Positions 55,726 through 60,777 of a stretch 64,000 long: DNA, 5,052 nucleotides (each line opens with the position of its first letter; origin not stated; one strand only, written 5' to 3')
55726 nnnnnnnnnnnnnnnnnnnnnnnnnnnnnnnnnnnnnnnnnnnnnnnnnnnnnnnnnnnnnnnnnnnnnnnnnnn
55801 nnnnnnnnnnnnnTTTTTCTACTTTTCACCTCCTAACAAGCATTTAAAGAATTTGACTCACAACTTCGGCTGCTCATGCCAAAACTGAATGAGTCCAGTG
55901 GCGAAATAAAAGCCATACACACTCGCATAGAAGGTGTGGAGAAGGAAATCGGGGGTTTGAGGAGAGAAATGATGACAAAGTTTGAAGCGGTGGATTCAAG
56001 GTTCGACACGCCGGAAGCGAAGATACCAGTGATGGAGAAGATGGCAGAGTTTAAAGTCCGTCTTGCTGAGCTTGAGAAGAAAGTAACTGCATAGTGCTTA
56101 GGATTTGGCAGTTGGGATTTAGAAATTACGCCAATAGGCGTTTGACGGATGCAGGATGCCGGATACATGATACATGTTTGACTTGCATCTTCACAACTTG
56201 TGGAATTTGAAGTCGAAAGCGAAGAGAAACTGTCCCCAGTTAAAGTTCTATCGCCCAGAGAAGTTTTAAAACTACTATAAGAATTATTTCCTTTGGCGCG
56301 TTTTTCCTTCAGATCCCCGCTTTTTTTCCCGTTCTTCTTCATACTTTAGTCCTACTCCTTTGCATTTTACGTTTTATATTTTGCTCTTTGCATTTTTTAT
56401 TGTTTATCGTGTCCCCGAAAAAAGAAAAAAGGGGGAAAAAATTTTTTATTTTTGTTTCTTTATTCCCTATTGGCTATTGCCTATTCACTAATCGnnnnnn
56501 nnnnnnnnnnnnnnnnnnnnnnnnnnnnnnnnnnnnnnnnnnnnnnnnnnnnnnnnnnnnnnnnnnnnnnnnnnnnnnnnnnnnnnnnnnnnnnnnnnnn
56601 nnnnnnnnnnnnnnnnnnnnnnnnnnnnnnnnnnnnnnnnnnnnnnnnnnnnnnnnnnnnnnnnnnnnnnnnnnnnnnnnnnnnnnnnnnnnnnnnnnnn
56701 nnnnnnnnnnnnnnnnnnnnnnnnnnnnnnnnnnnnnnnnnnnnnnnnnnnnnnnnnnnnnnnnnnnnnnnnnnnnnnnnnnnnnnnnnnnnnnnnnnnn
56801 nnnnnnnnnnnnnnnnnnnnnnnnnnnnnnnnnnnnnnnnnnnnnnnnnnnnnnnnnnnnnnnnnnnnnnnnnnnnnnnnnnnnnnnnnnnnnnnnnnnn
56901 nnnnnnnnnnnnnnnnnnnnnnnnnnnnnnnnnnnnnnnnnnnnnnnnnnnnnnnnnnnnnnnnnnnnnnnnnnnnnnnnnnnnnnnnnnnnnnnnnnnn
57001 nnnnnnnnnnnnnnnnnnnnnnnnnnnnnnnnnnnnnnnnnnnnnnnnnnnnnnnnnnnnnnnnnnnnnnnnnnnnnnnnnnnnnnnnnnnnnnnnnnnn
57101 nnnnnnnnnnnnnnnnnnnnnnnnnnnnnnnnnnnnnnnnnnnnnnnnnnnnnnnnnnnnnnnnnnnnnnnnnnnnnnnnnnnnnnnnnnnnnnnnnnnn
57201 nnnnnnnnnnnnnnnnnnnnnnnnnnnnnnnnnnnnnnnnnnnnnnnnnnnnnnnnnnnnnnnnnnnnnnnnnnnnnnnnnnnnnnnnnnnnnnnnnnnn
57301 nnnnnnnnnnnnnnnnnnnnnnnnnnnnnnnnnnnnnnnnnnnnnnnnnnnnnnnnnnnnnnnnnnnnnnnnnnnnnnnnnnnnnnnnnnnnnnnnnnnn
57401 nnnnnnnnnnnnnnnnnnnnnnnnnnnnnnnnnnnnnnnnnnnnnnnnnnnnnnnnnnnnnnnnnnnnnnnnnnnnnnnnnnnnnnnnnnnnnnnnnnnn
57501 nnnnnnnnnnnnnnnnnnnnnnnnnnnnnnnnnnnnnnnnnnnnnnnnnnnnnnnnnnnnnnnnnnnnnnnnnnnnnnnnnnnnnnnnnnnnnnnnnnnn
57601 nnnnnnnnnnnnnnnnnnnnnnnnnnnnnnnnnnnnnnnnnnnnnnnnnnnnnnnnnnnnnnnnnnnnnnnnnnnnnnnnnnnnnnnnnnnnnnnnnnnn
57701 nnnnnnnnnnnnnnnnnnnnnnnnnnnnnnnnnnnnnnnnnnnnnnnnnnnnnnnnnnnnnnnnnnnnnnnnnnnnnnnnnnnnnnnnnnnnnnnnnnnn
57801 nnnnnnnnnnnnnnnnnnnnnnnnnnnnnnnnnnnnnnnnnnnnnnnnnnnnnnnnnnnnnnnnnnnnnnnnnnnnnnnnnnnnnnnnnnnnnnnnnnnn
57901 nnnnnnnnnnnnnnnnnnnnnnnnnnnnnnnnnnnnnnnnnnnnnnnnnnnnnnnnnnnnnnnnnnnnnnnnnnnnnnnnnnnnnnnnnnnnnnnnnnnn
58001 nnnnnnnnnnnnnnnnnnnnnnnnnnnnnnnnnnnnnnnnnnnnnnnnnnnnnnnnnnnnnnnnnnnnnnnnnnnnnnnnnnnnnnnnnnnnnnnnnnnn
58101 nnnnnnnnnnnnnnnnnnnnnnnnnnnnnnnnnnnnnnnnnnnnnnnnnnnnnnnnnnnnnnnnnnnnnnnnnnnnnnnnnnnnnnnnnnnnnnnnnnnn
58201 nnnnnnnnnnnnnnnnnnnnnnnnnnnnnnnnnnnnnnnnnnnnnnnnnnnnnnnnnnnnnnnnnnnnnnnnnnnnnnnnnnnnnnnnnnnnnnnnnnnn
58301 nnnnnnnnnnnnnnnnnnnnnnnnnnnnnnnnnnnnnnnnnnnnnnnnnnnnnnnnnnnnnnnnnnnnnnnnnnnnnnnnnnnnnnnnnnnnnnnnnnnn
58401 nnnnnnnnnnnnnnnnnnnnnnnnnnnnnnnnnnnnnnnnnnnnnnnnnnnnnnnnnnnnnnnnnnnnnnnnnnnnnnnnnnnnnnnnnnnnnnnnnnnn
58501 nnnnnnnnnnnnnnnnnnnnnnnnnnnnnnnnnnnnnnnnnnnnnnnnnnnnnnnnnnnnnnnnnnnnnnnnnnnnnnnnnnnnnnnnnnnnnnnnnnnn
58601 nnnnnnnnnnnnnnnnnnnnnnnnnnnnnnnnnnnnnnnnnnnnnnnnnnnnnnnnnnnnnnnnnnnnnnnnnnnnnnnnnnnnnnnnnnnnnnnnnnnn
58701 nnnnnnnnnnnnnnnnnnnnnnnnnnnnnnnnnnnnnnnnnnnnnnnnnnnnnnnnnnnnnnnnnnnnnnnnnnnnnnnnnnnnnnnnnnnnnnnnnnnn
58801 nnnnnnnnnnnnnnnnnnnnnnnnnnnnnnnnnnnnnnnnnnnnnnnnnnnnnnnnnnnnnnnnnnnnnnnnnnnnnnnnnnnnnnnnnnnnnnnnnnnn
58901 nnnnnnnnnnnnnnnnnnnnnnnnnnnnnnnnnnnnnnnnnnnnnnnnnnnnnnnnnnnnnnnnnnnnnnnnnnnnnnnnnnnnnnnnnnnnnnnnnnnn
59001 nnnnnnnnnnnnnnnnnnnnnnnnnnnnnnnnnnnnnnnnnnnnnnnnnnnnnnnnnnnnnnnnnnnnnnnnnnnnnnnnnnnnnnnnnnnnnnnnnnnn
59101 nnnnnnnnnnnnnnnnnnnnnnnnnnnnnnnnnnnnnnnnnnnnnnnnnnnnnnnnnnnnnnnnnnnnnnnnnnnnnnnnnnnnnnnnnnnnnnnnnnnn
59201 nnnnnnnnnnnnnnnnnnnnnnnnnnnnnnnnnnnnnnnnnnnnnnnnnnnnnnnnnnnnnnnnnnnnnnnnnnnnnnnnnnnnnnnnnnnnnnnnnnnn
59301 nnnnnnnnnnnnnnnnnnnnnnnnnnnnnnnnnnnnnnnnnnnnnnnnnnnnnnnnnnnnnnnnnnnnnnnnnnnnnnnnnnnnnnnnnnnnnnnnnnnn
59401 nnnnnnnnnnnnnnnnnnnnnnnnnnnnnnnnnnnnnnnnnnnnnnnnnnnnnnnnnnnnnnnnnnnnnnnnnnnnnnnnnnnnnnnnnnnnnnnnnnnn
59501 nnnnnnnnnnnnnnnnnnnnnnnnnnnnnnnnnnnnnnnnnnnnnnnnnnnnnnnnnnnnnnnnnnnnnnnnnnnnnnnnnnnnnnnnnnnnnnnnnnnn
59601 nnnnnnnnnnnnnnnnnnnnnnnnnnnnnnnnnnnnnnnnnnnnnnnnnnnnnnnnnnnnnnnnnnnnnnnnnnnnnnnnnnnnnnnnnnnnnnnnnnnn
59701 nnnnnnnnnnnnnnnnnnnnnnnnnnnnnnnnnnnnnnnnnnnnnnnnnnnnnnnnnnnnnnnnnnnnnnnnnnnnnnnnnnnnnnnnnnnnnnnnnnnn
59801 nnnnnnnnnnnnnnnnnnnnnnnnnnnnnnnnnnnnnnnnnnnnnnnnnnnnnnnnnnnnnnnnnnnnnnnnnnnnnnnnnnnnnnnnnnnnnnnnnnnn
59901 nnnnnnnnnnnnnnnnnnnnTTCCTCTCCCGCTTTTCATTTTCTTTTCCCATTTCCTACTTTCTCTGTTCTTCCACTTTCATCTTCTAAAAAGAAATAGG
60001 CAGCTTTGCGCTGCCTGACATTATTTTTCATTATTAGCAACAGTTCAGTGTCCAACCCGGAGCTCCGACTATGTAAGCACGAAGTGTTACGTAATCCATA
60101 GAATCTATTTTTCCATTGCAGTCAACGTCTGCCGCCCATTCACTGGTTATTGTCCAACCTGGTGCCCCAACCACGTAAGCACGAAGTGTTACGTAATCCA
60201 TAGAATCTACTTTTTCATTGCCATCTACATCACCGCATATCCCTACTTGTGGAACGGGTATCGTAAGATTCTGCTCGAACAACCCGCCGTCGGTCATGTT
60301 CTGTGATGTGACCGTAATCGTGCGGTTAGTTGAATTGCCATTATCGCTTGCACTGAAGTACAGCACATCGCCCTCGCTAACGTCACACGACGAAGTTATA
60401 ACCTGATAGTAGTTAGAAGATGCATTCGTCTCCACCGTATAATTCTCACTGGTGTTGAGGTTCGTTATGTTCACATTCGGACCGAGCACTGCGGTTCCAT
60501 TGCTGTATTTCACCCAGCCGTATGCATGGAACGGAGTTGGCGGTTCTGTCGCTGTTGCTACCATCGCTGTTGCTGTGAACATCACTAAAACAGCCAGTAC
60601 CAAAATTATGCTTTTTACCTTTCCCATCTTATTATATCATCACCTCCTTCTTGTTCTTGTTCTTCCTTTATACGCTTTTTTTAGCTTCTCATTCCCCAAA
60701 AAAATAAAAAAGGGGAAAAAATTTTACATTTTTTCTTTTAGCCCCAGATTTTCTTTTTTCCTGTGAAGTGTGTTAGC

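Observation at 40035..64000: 24-kb single-strand cluster of at least 12 secreted cohesin/dockerin/PGF-CTERM surface proteins: a cellulosome-like extracellular scaffold in an archaeon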

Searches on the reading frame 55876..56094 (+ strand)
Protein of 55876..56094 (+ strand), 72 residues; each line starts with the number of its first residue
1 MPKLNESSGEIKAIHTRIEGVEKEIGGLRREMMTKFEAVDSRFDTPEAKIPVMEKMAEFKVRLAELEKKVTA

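Call 68: search_protein_families(library=ncbifam, proteins=[window:55876-56094:+], max_evalue=0.1)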
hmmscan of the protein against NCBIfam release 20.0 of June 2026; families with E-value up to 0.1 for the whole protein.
window:55876-56094:+ (72 aa): 2 families
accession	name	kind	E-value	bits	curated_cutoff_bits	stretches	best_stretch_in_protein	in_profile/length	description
NF045487.1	ASRP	equivalog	0.038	12.6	300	1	4-70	199-265/593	archaea-specific SMC-related protein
TIGR01149.1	mtrG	equivalog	0.041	13.8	50.65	0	2-35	5-38/70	tetrahydromethanopterin S-methyltransferase subunit MtrG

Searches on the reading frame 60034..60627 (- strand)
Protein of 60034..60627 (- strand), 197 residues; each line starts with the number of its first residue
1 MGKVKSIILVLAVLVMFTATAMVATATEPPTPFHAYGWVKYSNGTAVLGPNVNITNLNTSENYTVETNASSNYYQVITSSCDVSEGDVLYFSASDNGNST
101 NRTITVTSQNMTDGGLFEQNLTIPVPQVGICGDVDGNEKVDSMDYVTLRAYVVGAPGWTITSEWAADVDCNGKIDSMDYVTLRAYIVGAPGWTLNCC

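Call 5: search_protein_families(library=pfam, proteins=[window:60034-60627:-], max_evalue=0.01)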
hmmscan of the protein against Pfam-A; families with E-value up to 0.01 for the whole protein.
window:60034-60627:- (197 aa): 1 family
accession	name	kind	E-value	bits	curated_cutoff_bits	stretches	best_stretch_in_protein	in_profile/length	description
PF00404.24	Dockerin_1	-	1.7e-10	41.3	22.9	1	132-186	2-56/57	Dockerin type I domain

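Call 6: search_protein_families(library=ncbifam, proteins=[window:60034-60627:-], max_evalue=1)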
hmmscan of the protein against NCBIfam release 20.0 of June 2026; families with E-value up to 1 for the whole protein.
window:60034-60627:- (197 aa): 2 families
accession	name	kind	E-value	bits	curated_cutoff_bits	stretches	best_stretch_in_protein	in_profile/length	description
NF049990.1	CellobisidaseCelK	equivalog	6e-07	28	1700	1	130-188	828-884/889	cellulose 1,4-beta-cellobiosidase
NF007294.0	PRK09767.1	equivalog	0.072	13.2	218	1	133-173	60-100/117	DUF559 domain-containing protein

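Call 8: find_encoding_contigs(protein=window:60034-60627:-, flank=10000, max_places=6)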
Protein window:60034-60627:- (197 aa): no gene with exactly this product is on record in the collection.
